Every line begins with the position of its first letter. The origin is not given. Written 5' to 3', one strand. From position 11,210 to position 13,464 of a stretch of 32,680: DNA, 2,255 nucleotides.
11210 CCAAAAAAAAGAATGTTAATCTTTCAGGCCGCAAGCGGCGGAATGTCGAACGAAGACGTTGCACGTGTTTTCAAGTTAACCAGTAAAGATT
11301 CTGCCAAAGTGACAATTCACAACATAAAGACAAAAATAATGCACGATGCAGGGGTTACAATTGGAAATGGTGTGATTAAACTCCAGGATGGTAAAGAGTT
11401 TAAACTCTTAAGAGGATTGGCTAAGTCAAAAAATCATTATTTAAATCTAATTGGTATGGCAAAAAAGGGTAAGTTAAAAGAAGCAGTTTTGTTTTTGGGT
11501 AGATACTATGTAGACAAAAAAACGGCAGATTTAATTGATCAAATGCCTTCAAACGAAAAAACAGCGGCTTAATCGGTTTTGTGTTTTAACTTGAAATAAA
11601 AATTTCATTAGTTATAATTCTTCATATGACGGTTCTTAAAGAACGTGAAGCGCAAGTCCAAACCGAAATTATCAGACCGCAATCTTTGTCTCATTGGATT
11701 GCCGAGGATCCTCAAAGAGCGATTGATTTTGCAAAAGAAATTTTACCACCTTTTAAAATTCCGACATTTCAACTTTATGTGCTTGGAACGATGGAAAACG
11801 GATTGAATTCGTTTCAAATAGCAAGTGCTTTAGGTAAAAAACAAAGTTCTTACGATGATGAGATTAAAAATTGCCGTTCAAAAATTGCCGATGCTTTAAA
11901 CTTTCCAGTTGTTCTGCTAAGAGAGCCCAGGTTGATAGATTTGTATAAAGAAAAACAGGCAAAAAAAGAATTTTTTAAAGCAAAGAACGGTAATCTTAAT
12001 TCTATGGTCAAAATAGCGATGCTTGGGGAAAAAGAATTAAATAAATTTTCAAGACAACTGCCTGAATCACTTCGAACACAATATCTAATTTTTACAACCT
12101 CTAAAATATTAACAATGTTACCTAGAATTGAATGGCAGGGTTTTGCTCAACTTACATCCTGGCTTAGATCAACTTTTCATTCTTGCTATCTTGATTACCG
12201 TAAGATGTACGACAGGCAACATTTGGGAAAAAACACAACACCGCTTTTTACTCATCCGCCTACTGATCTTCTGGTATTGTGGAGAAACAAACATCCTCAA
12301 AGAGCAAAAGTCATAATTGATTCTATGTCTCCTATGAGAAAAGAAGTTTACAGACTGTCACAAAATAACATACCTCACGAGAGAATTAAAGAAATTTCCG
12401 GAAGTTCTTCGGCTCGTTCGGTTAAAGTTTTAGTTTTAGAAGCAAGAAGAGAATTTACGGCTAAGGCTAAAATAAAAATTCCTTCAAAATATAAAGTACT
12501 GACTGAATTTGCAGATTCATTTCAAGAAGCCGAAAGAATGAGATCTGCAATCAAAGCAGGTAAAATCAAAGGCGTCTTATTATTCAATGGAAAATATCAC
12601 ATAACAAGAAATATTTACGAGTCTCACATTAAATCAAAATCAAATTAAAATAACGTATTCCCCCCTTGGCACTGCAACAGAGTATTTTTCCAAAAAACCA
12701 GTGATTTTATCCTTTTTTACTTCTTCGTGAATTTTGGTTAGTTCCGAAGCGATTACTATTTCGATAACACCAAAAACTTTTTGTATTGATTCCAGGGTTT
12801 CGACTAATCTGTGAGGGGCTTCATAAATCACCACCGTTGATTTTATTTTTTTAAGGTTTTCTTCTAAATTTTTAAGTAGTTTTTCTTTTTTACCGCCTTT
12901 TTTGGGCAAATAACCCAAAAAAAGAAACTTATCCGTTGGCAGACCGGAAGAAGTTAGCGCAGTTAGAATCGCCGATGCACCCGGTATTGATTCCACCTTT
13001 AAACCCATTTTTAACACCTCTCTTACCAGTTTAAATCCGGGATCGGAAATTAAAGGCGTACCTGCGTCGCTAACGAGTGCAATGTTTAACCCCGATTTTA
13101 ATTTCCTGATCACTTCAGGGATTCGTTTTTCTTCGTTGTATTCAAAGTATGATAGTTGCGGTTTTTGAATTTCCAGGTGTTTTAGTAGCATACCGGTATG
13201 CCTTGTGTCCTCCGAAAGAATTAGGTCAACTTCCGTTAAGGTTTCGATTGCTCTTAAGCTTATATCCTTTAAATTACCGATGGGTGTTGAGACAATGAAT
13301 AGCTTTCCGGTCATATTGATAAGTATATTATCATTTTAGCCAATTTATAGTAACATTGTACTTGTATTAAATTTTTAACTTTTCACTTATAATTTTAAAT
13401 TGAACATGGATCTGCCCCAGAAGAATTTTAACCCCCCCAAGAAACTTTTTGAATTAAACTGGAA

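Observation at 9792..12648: Tandem array of three sigma-derived genes: a canonical ECF sigma followed by two divergent paralogous multi-HTH 'sigma-like' proteins, with no recognisable anti-sigma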

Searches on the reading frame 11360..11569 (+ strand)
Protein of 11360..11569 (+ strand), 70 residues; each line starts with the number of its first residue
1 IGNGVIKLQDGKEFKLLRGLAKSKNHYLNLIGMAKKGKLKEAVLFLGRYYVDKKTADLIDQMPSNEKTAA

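Call 55: search_protein_families(library=pfam, alignment_id=A6, max_evalue=1)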
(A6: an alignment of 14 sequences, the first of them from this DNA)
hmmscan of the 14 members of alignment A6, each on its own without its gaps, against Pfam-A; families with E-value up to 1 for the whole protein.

A. member 1, seq(70 aa): 1 family
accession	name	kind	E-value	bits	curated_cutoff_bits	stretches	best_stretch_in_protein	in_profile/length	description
PF25012.1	DUF7786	-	0.073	13.8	27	1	18-61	12-54/97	Family of unknown function (DUF7786)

B. families by the number of members that match (of 14 scanned): 8 families
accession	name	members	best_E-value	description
PF12728.13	HTH_17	4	0.0014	Helix-turn-helix domain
PF08220.18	HTH_DeoR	1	0.015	DeoR-like helix-turn-helix domain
PF02954.25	HTH_8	1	0.032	Bacterial regulatory protein, Fis family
PF25012.1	DUF7786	1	0.073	Family of unknown function (DUF7786)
PF17649.6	VPS38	1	0.085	Vacuolar protein sorting 38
PF23229.2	DUF7067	1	0.1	Alpha-glucan water dikinase, DUF7067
PF20676.3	Herpes_gp350_B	1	0.15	Herpesvirus envelope glycoprotein gp350, N-terminal B domain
PF10756.15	bPH_6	1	0.15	Bacterial PH domain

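Call 56: search_solved_structures(query=A6, max_evalue=10, show_alignments=3)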
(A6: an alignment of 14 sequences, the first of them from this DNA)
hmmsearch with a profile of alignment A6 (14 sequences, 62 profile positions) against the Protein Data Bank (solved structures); distinct sequences matched with E-value up to 10: 17.
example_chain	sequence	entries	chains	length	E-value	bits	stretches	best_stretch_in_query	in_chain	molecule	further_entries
5i9d_A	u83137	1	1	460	2.3e-08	36.9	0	28-40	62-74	pentatricopeptide repeat protein dPPR-U8A2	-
5i9h_A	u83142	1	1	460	3.7e-08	36.2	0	28-40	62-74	pentatricopeptide repeat protein dPPR-U8G2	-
5i9g_C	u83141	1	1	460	4.1e-08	36.1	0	28-40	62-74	pentatricopeptide repeat protein dPPR-U8C2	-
5i9f_A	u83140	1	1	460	6.3e-08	35.5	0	28-40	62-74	pentatricopeptide repeat protein dPPR-U10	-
4ozs_A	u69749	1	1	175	0.0023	20.9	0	27-40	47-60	Alpha solenoid protein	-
4j2n_A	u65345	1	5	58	0.14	15.2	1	17-39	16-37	Gp37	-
6g18_u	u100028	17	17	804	0.63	13.1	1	4-37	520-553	Pre-rRNA-processing protein TSR1 homolog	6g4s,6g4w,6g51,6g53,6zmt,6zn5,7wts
2pm6_A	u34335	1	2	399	0.82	12.7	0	6-38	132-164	Protein transport protein SEC31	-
2pm7_A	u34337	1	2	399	0.83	12.7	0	6-38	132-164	Protein transport protein SEC31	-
5iww_D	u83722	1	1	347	0.98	12.5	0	28-40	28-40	PLS9-PPR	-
3mn7_S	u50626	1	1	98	1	12.4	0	20-32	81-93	Spire DDD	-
9j3d_D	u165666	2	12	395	1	12.4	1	12-36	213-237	RND efflux system, MexC-like protein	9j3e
6iwy_A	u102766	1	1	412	1.6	11.8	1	25-42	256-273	Flagellar hook-associated protein 2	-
7p3b_A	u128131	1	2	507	1.7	11.7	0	41-57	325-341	RNA-splicing ligase RtcB homolog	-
8odo_A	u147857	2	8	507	1.7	11.7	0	41-57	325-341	RNA-splicing ligase RtcB homolog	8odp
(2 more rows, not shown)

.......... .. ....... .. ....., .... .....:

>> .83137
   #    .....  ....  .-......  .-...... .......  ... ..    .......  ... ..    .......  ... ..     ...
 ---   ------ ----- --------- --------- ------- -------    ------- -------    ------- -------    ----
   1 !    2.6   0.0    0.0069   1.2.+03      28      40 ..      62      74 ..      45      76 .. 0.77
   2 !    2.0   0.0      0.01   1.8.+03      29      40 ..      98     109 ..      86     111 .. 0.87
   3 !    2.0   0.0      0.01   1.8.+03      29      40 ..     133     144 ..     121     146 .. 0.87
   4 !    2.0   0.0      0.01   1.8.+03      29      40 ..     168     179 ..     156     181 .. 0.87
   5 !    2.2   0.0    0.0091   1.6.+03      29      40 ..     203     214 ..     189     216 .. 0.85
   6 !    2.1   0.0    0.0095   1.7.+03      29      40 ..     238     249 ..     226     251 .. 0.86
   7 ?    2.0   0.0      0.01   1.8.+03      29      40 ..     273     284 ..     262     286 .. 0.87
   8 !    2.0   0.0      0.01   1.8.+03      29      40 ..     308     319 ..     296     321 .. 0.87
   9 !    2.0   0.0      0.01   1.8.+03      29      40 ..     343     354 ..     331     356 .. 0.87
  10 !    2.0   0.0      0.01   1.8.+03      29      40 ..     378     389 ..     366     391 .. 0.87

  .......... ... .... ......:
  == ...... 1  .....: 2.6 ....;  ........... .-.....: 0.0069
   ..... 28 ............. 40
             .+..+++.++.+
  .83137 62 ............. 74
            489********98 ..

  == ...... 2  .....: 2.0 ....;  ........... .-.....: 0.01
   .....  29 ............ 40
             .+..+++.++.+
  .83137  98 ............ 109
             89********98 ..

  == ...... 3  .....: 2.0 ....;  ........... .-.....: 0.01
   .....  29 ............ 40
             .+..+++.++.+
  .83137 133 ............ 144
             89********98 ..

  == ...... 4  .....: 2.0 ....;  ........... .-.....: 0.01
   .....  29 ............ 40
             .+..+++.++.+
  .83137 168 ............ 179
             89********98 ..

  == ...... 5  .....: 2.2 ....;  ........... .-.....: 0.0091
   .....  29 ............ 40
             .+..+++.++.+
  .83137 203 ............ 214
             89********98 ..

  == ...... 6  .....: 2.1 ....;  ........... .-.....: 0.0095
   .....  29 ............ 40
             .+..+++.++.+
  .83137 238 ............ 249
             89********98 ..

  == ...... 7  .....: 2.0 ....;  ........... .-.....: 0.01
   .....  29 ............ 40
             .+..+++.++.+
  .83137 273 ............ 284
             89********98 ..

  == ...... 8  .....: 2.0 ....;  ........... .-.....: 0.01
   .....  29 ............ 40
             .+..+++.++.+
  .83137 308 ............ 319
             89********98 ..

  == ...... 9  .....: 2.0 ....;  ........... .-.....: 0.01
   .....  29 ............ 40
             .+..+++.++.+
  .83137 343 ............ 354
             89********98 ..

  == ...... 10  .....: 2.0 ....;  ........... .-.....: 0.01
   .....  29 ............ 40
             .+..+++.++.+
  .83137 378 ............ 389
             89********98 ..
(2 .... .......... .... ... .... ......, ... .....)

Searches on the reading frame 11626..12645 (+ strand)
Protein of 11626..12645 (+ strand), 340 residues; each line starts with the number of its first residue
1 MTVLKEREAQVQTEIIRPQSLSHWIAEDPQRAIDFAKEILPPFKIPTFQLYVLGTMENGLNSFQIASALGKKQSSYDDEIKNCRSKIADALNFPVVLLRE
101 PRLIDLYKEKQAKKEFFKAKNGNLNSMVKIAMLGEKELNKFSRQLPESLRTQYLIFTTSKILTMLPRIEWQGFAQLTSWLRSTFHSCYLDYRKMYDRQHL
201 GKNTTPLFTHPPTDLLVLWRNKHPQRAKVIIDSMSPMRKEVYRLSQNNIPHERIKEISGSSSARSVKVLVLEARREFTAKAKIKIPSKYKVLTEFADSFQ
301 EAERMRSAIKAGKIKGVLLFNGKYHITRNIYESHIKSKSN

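Call 3: search_protein_families(library=pfam, proteins=[window:11626-12645:+], max_evalue=10)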
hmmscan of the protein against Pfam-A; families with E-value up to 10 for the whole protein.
window:11626-12645:+ (340 aa): 0 families

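Call 11: search_protein_families(library=ncbifam, proteins=[window:11626-12645:+], max_evalue=10)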
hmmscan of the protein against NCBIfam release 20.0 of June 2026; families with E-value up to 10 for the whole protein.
window:11626-12645:+ (340 aa): 1 family
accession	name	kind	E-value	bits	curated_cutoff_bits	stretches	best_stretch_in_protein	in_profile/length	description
NF041236.1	CAS_III-E_sigma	exception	0.006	16.5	100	2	120-213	20-102/206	type III-E CRISPR-associated RpoE-like sigma factor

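Call 12: search_protein_families(library=phrogs, proteins=[window:11626-12645:+], max_evalue=1)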
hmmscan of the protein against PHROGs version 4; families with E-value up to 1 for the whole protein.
window:11626-12645:+ (340 aa): 2 families
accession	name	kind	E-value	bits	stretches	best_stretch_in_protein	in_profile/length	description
phrog_17017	-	unknown function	0.014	16.8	1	125-191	12-77/83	-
phrog_11413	-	unknown function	0.15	13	1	232-310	39-114/203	-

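Call 30: find_encoding_contigs(protein=window:11626-12645:+, flank=10000, max_places=6)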
Protein window:11626-12645:+ (340 aa): 5 contigs read that carry it; 3 places shown.
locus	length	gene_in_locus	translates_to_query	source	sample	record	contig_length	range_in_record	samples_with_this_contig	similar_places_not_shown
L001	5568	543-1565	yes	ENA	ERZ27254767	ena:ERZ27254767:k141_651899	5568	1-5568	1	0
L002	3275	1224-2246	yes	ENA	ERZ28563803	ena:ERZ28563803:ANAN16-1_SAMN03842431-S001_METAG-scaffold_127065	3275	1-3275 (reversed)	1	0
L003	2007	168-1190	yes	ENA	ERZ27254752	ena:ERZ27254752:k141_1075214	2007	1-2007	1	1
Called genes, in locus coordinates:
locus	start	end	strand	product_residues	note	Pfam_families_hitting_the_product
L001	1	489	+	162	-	?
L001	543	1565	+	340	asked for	-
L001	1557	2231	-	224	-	PF00590:TP_methylase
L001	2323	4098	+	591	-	PF01558:POR, PF01855:POR_N, PF02780:Transketolase_C (weak), PF17147:PFOR_II (weak)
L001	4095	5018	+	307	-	PF02775:TPP_enzyme_C, PF12367:PFO_beta_C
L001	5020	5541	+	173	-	PF01988:VIT1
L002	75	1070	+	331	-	-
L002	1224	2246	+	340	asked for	-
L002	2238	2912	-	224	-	PF00590:TP_methylase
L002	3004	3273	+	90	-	?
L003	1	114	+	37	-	?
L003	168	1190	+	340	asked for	-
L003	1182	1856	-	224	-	PF00590:TP_methylase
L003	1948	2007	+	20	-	?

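Call 43: find_related_loci(query=window:11626-12645:+, collection=genome_contigs, flank=10000)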
Query window:11626-12645:+ (340 aa) in genome_contigs; peptide patterns used: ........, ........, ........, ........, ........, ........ (x = any residue, [..] = any of these).
91 stretches matched a pattern, but none encodes a relative of the query by tblastn (E <= 1e-3).

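Call 67: list_cluster_members(proteins=[window:11626-12645:+, window:9792-10472:+, window:10481-11569:+, window:4951-6240:+, window:18687-20726:+, window:6385-8019:+, window:12640-13314:-])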
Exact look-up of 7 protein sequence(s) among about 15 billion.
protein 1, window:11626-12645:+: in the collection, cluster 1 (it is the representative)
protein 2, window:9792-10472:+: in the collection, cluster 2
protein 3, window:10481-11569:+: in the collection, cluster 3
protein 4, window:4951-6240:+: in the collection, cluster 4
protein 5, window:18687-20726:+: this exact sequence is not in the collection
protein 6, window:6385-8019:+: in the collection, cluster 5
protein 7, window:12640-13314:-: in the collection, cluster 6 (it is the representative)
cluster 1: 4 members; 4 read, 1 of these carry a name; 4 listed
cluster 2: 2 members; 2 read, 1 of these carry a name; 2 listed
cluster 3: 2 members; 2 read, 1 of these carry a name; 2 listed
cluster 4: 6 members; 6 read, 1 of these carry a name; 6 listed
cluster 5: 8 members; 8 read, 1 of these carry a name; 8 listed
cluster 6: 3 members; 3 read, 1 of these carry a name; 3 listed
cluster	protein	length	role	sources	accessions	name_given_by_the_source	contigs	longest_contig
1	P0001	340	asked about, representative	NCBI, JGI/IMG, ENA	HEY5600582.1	MAG TPA: hypothetical protein VIK81_00660 [Patescibacteria group bacterium]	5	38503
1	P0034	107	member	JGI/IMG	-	-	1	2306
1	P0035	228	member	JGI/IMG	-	-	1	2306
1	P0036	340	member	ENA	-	-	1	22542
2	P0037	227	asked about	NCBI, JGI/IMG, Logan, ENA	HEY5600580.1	MAG TPA: sigma-70 family RNA polymerase sigma factor [Patescibacteria group bacterium]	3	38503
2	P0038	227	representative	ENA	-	-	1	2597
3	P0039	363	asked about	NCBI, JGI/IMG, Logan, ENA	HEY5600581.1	MAG TPA: hypothetical protein VIK81_00655 [Patescibacteria group bacterium]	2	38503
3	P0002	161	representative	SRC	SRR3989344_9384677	-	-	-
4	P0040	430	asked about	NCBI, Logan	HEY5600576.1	MAG TPA: phosphopyruvate hydratase [Patescibacteria group bacterium]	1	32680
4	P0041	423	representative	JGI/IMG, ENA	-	-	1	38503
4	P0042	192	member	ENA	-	-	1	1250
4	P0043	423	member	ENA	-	-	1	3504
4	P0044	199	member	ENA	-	-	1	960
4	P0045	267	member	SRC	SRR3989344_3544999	-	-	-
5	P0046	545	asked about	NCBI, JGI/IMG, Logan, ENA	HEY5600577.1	MAG TPA: 2,3-bisphosphoglycerate-independent phosphoglycerate mutase [Patescibacteria ...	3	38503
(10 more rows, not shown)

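Call 80: search_protein_families(library=padloc, proteins=[window:11626-12645:+], max_evalue=0.01)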
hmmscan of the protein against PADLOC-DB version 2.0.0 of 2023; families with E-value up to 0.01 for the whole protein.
window:11626-12645:+ (340 aa): 0 families

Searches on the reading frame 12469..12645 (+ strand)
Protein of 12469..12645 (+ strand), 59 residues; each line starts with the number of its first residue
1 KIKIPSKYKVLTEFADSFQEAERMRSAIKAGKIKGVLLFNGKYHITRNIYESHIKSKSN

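Call 68: predict_structure(alignment_id=A7)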
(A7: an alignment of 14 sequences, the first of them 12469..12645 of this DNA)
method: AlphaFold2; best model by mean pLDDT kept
length: 59 residues; sequences in the alignment: 14
mean_pLDDT: 89.2   pTM: 0.67
mean pLDDT of the five models: 89.2, 88.8, 87.8, 86.3, 83.7
residues with pLDDT >= 90: 44; 70-90: 12; 50-70: 3; < 50: 0
segments of 3 or more residues with pLDDT < 50: none
pLDDT, mean of each block of 10 residues (from residue 1): 87 92 93 92 93 77
secondary structure, 60 per line:
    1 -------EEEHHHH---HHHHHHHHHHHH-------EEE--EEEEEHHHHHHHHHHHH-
elements in order: E8-10 H11-14 H18-29 E37-39 E42-46 H47-58

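Call 72: fold_search(model_id=the predicted structure, library=pdb)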
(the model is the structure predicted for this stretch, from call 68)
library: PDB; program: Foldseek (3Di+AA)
matches with E <= 10: 328; with E <= 0.001: 0
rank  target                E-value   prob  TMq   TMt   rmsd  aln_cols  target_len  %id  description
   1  1y6u_MODEL_1_A        4.1e-01  0.51  0.49  0.49   4.4        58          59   19  The Structure of the Excisionase (Xis) Protein from Conjugative Transposon Tn916 Provides Insights into the Re (released 2005-03-15)
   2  2v9v                  4.4e-01  0.33  0.40  0.22   8.3        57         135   19  Crystal Structure of Moorella thermoacetica SelB(377-511) (released 2007-09-11)
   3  4j2n_C                1.1e+00  0.41  0.54  0.56   5.3        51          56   24  Crystal Structure of mycobacteriophage Pukovnik Xis (released 2013-10-23)
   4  2hzt_C                1.4e+00  0.15  0.41  0.29   5.2        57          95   10  Crystal Structure of a putative HTH-type transcriptional regulator ytcD (released 2006-08-29)
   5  6wct_A                1.4e+00  0.10  0.35  0.14   7.8        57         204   19  Crystal structure of a guanylate kinase from Stenotrophomonas maltophilia K279a bound to guanosine-5'-monophosphate (released 2020-04-08)
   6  3tau_B                1.5e+00  0.15  0.34  0.14   4.6        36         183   28  Crystal Structure of a Putative Guanylate Monophosphaste Kinase from Listeria monocytogenes EGD-e (released 2011-08-24)
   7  5d8c_B                1.8e+00  0.41  0.61  0.33   3.5        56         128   14  Crystal structure of HiNmlR, a MerR family regulator lacking the sensor domain, bound to promoter DNA (released 2016-06-29)
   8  1wi9_MODEL_1_A        2.0e+00  0.15  0.41  0.36   3.8        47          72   30  Solution structure of the PCI domain from mouse hypothetical protein AAH51541 (released 2004-11-28)
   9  1tqi                  2.0e+00  0.14  0.43  0.14   5.0        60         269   10  Crystal Structure of A. Fulgidus Rio2 Serine Protein Kinase (released 2004-09-28)
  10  6wct_B                2.0e+00  0.08  0.32  0.14   8.0        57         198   18  Crystal structure of a guanylate kinase from Stenotrophomonas maltophilia K279a bound to guanosine-5'-monophosphate (released 2020-04-08)
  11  2j41_C                2.1e+00  0.11  0.32  0.14   5.4        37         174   16  Crystal structure of Staphylococcus aureus guanylate monophosphate kinase (released 2006-10-11)
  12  2kko_MODEL_1_A        2.2e+00  0.13  0.41  0.27   5.9        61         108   11  Solution NMR structure of the homodimeric winged helix-turn-helix DNA-binding domain (fragment 1-100) Mb0332 f (released 2009-08-11)
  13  1t6s_A                2.2e+00  0.05  0.22  0.10   8.4        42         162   21  Crystal structure of a conserved hypothetical protein from Chlorobium tepidum (released 2004-12-07)
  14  3gpv_A                2.6e+00  0.28  0.55  0.33   3.0        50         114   12  Crystal structure of a transcriptional regulator, MerR family from Bacillus thuringiensis (released 2009-04-14)
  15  1s96_B                2.6e+00  0.07  0.33  0.14   8.0        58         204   14  The 2.0 A X-ray structure of Guanylate Kinase from E.coli (released 2004-02-10)
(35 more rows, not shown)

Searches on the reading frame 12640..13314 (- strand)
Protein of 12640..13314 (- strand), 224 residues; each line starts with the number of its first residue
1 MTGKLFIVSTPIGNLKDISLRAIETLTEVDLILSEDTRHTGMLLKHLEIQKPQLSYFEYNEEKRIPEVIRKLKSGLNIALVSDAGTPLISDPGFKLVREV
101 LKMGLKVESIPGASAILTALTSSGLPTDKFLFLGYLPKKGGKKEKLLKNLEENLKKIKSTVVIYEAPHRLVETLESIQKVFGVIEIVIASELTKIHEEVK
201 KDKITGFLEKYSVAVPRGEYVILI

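Call 20: search_protein_families(library=pfam, proteins=[window:12640-13314:-], max_evalue=0.00001)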
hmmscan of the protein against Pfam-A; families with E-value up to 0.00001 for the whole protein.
window:12640-13314:- (224 aa): 1 family
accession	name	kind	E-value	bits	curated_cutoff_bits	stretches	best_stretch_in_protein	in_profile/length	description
PF00590.25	TP_methylase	-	3.2e-29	102.8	27.8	1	4-204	1-208/212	Tetrapyrrole (Corrin/Porphyrin) Methylases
